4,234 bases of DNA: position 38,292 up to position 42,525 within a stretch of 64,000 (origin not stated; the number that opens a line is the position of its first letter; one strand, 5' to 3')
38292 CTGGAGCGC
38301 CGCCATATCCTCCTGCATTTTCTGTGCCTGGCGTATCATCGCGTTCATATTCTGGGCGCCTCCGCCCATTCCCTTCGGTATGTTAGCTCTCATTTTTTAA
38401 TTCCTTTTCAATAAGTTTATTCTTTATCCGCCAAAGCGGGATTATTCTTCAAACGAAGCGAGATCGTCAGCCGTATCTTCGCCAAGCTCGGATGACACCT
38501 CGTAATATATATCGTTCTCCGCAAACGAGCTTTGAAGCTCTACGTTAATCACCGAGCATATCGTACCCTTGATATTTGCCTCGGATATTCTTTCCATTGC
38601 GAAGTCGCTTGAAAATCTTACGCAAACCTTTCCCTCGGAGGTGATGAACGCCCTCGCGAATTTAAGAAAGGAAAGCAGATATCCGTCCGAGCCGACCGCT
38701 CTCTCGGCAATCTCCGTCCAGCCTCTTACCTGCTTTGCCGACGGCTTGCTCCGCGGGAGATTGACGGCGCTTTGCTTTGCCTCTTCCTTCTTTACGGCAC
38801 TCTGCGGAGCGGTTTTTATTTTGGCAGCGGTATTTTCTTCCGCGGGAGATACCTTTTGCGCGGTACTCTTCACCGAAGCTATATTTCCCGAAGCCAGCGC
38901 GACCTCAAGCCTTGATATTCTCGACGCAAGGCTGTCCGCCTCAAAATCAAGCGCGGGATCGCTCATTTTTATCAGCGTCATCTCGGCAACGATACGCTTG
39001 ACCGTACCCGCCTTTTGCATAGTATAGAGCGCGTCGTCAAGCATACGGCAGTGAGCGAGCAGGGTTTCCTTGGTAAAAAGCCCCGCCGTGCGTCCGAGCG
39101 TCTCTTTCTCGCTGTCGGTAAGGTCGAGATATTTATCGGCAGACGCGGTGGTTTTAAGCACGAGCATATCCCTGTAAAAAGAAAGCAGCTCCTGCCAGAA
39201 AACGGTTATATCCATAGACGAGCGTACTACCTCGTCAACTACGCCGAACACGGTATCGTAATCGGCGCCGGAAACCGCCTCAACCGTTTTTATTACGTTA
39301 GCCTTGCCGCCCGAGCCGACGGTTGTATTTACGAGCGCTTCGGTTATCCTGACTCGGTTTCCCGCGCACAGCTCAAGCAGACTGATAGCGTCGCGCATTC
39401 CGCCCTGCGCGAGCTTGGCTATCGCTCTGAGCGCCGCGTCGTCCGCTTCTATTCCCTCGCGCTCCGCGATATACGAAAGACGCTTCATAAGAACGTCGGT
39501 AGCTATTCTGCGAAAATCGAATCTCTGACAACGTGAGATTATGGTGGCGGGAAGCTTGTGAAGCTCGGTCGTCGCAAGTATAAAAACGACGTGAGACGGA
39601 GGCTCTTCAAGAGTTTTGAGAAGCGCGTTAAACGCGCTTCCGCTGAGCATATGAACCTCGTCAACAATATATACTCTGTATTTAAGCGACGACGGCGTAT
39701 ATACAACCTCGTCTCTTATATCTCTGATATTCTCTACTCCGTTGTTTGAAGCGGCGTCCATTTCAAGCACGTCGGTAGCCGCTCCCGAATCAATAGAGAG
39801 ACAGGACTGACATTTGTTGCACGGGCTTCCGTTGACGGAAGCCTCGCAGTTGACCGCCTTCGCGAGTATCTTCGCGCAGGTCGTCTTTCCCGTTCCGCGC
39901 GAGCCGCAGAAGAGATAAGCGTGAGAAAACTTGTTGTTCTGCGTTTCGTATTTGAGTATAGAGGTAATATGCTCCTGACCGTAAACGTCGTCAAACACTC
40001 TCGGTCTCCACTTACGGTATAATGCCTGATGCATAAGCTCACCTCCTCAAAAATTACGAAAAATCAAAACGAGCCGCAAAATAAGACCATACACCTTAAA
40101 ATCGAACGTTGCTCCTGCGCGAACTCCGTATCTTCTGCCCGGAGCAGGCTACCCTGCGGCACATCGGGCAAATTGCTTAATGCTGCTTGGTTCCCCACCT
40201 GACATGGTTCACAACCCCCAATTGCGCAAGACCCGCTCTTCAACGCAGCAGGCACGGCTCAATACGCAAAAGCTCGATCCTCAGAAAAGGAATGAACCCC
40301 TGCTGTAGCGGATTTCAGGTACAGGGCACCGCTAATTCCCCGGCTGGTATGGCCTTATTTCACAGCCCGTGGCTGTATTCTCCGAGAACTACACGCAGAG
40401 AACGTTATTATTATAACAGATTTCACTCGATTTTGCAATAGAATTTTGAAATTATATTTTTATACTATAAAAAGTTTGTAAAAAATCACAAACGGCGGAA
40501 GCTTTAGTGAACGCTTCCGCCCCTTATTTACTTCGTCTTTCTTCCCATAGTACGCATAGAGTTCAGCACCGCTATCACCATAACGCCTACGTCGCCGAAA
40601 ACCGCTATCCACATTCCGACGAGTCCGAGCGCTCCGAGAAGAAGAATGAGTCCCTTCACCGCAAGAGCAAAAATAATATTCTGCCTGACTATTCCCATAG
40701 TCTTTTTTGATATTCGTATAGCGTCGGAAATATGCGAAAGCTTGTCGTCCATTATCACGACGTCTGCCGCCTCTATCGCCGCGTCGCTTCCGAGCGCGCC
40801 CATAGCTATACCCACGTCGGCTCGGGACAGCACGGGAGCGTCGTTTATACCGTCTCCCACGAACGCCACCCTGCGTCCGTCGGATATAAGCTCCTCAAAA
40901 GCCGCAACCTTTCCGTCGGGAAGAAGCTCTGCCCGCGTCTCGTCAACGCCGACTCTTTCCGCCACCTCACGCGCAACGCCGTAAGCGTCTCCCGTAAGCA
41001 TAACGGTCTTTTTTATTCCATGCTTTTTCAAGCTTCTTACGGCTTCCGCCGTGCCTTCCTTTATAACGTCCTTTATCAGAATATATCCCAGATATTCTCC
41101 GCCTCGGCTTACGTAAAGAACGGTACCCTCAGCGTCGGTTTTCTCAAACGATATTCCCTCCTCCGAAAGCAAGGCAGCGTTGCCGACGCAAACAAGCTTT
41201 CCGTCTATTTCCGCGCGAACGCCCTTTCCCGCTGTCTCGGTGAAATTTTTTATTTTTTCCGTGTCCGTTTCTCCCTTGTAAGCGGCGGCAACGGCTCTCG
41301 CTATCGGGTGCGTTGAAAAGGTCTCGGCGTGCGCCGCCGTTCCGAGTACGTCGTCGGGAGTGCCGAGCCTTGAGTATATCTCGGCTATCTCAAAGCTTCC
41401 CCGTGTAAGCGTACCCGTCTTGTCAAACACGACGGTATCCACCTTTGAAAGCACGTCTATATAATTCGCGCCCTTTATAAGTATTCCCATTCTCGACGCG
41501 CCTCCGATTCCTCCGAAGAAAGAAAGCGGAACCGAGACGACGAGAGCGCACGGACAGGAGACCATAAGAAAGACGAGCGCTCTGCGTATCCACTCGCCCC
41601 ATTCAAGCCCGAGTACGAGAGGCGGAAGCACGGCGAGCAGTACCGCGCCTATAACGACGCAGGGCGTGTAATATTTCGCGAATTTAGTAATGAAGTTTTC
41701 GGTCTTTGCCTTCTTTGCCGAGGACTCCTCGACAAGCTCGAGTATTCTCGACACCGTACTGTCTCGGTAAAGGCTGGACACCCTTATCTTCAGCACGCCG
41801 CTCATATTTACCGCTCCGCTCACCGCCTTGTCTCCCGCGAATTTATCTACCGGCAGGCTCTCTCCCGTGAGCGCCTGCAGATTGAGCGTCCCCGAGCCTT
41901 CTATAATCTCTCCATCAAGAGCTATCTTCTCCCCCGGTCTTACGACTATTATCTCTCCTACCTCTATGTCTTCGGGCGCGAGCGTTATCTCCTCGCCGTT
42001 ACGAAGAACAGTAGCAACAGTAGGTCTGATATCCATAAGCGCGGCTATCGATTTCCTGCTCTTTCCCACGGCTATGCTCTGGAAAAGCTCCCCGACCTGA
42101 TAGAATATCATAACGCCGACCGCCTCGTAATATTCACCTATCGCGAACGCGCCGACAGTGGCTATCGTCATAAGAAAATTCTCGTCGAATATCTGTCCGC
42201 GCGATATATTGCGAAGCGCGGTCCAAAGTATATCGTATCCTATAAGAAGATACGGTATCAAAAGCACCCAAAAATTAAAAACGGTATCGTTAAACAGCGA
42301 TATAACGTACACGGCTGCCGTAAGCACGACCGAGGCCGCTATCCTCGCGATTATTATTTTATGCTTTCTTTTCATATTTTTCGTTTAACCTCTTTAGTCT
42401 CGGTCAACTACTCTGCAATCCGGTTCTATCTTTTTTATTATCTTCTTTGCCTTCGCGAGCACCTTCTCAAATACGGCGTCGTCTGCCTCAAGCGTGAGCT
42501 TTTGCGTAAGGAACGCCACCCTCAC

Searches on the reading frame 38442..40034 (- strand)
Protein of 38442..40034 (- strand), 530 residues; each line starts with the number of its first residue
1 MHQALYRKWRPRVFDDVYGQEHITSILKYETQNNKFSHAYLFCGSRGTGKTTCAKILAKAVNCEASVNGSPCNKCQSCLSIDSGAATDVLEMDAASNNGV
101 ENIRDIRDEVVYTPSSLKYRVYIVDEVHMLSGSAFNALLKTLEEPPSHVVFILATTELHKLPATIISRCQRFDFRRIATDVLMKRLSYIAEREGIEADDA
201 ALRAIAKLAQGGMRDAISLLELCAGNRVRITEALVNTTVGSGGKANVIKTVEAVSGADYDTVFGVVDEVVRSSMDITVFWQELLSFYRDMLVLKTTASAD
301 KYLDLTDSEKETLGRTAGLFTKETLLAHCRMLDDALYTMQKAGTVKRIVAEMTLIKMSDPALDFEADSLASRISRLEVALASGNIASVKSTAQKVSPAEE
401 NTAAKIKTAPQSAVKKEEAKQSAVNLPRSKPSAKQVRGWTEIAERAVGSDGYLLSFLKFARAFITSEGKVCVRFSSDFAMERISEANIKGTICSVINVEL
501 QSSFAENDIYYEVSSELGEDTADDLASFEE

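Call 70: search_protein_families(library=pfam, proteins=[window:38442-40034:-], max_evalue=0.00001)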
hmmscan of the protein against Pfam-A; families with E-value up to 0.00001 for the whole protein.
window:38442-40034:- (530 aa): 5 families
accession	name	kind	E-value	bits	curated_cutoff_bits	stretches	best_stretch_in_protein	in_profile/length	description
PF13177.12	DNA_pol3_delta2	-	5e-45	153.8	27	1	19-177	1-160/161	DNA polymerase III, delta subunit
PF00004.35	AAA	-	1.2e-12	48.8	21.2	1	41-173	2-124/131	ATPase family associated with various cellular activities (AAA)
PF22608.2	DNAX_ATPase_lid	-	2.4e-10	40.5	27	1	184-220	4-40/49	DNA polymerase III clamp loader subunit, ATPase lid domain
PF12169.13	DNA_pol3_gamma3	-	8.7e-10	39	24.4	1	230-358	1-128/143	DNA polymerase III subunits gamma and tau domain III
PF13401.12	AAA_22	-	1.7e-06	28.8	27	0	41-156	9-123/130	AAA domain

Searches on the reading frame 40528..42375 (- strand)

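Call 70: search_protein_families(library=pfam, proteins=[window:40528-42375:-], max_evalue=0.00001)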
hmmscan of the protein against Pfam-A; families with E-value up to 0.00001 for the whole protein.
window:40528-42375:- (615 aa): 2 families
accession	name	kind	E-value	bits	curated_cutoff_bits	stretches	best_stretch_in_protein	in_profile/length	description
PF00122.25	E1-E2_ATPase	-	6.5e-46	156.6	28.1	1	117-295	3-180/181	E1-E2 ATPase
PF00702.32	Hydrolase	-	2.1e-34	120.1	26.4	1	312-520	1-191/191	haloacid dehalogenase-like hydrolase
